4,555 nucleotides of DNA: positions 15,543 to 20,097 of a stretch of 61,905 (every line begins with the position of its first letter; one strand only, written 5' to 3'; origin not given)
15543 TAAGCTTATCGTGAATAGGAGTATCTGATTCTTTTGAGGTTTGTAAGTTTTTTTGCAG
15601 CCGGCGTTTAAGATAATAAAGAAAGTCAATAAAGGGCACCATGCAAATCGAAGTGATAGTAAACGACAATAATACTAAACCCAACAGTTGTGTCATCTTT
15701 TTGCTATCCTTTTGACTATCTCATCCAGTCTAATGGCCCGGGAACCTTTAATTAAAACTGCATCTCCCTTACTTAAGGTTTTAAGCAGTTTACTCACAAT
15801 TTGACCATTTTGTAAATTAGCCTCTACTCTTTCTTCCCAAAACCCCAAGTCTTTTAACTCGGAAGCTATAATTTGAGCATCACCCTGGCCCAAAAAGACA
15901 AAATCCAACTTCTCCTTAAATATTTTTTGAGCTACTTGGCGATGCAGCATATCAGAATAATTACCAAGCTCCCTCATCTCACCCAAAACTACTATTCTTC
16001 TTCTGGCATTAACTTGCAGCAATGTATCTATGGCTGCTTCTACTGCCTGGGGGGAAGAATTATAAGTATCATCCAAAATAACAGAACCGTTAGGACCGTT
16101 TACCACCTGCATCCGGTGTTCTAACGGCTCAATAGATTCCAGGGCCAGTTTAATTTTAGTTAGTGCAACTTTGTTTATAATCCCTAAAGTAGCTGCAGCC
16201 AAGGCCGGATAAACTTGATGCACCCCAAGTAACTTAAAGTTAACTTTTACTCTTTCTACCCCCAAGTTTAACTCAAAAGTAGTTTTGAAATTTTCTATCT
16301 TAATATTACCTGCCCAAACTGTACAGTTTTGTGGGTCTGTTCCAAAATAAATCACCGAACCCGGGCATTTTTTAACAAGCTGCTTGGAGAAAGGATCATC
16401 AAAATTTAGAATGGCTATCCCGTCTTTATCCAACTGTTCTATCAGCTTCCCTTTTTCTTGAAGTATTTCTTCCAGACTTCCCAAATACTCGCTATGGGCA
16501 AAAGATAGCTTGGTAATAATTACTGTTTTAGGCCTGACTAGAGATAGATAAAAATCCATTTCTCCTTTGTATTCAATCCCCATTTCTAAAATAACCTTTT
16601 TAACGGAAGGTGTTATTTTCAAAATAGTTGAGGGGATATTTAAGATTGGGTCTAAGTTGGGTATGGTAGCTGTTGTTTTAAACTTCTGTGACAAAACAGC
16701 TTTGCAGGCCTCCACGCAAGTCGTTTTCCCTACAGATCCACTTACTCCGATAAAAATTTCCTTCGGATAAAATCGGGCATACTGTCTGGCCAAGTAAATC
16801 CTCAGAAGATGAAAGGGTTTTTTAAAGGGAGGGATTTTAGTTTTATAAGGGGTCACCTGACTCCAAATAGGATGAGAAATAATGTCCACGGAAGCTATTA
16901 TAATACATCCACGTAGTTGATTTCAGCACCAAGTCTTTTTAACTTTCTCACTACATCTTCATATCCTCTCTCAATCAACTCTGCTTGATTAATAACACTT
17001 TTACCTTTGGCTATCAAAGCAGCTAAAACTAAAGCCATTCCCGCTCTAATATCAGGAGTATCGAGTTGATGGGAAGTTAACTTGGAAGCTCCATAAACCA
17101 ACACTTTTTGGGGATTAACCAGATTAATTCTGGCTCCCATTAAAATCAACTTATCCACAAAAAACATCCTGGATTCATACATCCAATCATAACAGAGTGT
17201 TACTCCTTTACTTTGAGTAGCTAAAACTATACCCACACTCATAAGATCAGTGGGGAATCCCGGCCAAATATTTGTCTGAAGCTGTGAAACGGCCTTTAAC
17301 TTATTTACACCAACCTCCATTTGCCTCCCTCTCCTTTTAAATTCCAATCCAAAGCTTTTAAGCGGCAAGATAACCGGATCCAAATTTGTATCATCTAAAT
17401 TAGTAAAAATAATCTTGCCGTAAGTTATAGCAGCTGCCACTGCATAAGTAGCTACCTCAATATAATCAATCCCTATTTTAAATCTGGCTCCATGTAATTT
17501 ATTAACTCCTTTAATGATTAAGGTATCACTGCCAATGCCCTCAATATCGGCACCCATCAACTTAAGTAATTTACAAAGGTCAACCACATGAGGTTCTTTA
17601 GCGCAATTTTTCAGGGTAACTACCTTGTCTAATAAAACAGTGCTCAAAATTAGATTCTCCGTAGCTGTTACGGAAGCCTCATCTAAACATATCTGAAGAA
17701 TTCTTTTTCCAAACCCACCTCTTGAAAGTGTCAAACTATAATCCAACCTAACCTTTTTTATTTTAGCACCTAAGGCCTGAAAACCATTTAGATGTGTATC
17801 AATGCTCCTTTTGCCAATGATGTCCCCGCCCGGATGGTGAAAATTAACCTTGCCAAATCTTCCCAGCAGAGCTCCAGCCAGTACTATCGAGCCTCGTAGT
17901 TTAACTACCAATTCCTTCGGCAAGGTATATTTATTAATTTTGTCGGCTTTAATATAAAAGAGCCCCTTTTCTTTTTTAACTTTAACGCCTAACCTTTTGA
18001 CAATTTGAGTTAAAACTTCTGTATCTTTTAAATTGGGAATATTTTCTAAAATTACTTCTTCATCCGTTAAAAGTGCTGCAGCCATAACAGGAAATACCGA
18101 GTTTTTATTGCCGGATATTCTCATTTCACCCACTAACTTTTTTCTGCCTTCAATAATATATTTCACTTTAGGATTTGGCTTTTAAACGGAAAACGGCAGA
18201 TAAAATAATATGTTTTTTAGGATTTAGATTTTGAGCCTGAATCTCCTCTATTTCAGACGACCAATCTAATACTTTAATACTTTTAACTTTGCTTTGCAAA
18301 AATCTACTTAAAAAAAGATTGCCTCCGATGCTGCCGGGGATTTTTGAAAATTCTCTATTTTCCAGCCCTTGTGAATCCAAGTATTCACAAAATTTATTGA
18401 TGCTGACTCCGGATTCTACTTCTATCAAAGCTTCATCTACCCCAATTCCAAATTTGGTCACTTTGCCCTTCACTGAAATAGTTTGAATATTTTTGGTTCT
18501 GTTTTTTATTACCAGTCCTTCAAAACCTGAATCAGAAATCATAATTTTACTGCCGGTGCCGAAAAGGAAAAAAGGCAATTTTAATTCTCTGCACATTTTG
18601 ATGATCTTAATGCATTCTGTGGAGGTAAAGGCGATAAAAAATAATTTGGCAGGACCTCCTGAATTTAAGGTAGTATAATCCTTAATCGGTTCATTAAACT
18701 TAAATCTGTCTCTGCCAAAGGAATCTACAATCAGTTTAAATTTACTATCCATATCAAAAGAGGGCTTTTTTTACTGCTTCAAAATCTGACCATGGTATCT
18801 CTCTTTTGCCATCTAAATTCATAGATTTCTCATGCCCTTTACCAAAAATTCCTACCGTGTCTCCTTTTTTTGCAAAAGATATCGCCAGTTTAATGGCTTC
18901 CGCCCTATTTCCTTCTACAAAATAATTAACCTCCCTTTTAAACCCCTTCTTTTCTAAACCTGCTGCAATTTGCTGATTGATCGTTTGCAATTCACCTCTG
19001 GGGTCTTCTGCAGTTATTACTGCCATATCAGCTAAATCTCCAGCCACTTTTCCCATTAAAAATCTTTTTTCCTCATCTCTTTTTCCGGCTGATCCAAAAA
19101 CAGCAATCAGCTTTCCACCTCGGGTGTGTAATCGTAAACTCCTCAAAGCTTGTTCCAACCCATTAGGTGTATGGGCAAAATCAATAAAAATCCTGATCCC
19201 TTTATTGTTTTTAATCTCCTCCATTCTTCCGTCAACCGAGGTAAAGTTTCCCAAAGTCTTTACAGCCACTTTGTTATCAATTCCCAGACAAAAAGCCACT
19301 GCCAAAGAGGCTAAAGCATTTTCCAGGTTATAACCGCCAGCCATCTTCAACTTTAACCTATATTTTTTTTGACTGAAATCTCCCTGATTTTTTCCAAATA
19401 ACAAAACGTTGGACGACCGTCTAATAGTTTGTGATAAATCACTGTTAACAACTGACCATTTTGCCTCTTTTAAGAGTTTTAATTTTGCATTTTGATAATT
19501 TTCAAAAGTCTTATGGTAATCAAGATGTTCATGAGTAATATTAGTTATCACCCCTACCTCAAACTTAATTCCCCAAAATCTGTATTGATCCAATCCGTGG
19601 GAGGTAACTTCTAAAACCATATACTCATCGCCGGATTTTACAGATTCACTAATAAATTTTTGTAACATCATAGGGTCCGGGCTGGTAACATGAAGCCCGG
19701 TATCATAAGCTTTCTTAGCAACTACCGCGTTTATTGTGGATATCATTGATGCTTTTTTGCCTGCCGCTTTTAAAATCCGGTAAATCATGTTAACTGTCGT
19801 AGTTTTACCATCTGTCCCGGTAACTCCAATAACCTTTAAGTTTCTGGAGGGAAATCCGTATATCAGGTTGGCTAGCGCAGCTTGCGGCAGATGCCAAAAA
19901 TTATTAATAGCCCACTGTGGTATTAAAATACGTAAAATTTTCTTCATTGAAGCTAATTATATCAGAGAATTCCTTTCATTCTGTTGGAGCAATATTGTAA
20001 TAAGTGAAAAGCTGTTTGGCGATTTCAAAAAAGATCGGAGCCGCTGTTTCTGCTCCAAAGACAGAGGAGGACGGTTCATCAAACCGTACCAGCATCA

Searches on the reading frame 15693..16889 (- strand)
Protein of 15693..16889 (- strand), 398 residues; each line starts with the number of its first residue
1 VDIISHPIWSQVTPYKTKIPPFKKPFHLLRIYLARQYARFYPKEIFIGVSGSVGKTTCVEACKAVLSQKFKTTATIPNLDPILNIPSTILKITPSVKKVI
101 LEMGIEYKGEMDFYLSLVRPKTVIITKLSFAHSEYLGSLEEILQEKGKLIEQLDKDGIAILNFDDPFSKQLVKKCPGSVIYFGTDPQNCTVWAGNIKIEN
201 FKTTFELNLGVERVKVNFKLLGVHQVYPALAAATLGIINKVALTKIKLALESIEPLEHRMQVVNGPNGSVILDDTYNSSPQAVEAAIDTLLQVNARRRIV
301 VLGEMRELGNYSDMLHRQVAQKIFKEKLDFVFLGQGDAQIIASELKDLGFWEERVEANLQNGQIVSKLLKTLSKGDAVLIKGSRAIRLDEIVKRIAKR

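Call 49: search_protein_families(library=pfam, proteins=[window:15693-16889:-], max_evalue=0.001)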
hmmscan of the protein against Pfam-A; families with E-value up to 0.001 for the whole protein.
window:15693-16889:- (398 aa): 2 families
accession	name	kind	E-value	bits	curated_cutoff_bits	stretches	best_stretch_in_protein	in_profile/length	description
PF08245.18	Mur_ligase_M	-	1.2e-35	123.7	24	1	49-235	1-199/200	Mur ligase middle domain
PF02875.26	Mur_ligase_C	-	4.7e-19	69.9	28.4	1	258-384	1-127/127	Mur ligase, glutamate ligase domain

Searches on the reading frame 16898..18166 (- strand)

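Call 49: search_protein_families(library=pfam, proteins=[window:16898-18166:-], max_evalue=0.001)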
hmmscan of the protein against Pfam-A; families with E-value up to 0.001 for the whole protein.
window:16898-18166:- (422 aa): 1 family
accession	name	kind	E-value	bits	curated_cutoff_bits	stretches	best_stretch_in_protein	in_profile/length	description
PF00275.25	EPSP_synthase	-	3.8e-68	230.6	22.8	1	6-409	2-417/417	EPSP synthase (3-phosphoshikimate 1-carboxyvinyltransferase)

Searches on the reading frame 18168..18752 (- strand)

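Call 50: search_protein_families(library=pfam, proteins=[window:18168-18752:-], max_evalue=0.001)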
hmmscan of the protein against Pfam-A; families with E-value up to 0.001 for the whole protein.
window:18168-18752:- (194 aa): 1 family
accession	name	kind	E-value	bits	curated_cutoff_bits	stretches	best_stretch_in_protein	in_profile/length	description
PF01565.28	FAD_binding_4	-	5.9e-10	39.4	26.4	1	38-146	4-104/139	FAD binding domain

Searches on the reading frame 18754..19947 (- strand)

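Call 49: search_protein_families(library=pfam, proteins=[window:18754-19947:-], max_evalue=0.001)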
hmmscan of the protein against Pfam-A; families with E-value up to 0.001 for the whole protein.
window:18754-19947:- (397 aa): 2 families
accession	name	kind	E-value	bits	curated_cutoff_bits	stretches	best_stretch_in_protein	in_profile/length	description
PF08245.18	Mur_ligase_M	-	5.7e-38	131.3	24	1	42-218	1-200/200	Mur ligase middle domain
PF02875.26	Mur_ligase_C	-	7.7e-28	98.3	28.4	1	240-371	1-127/127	Mur ligase, glutamate ligase domain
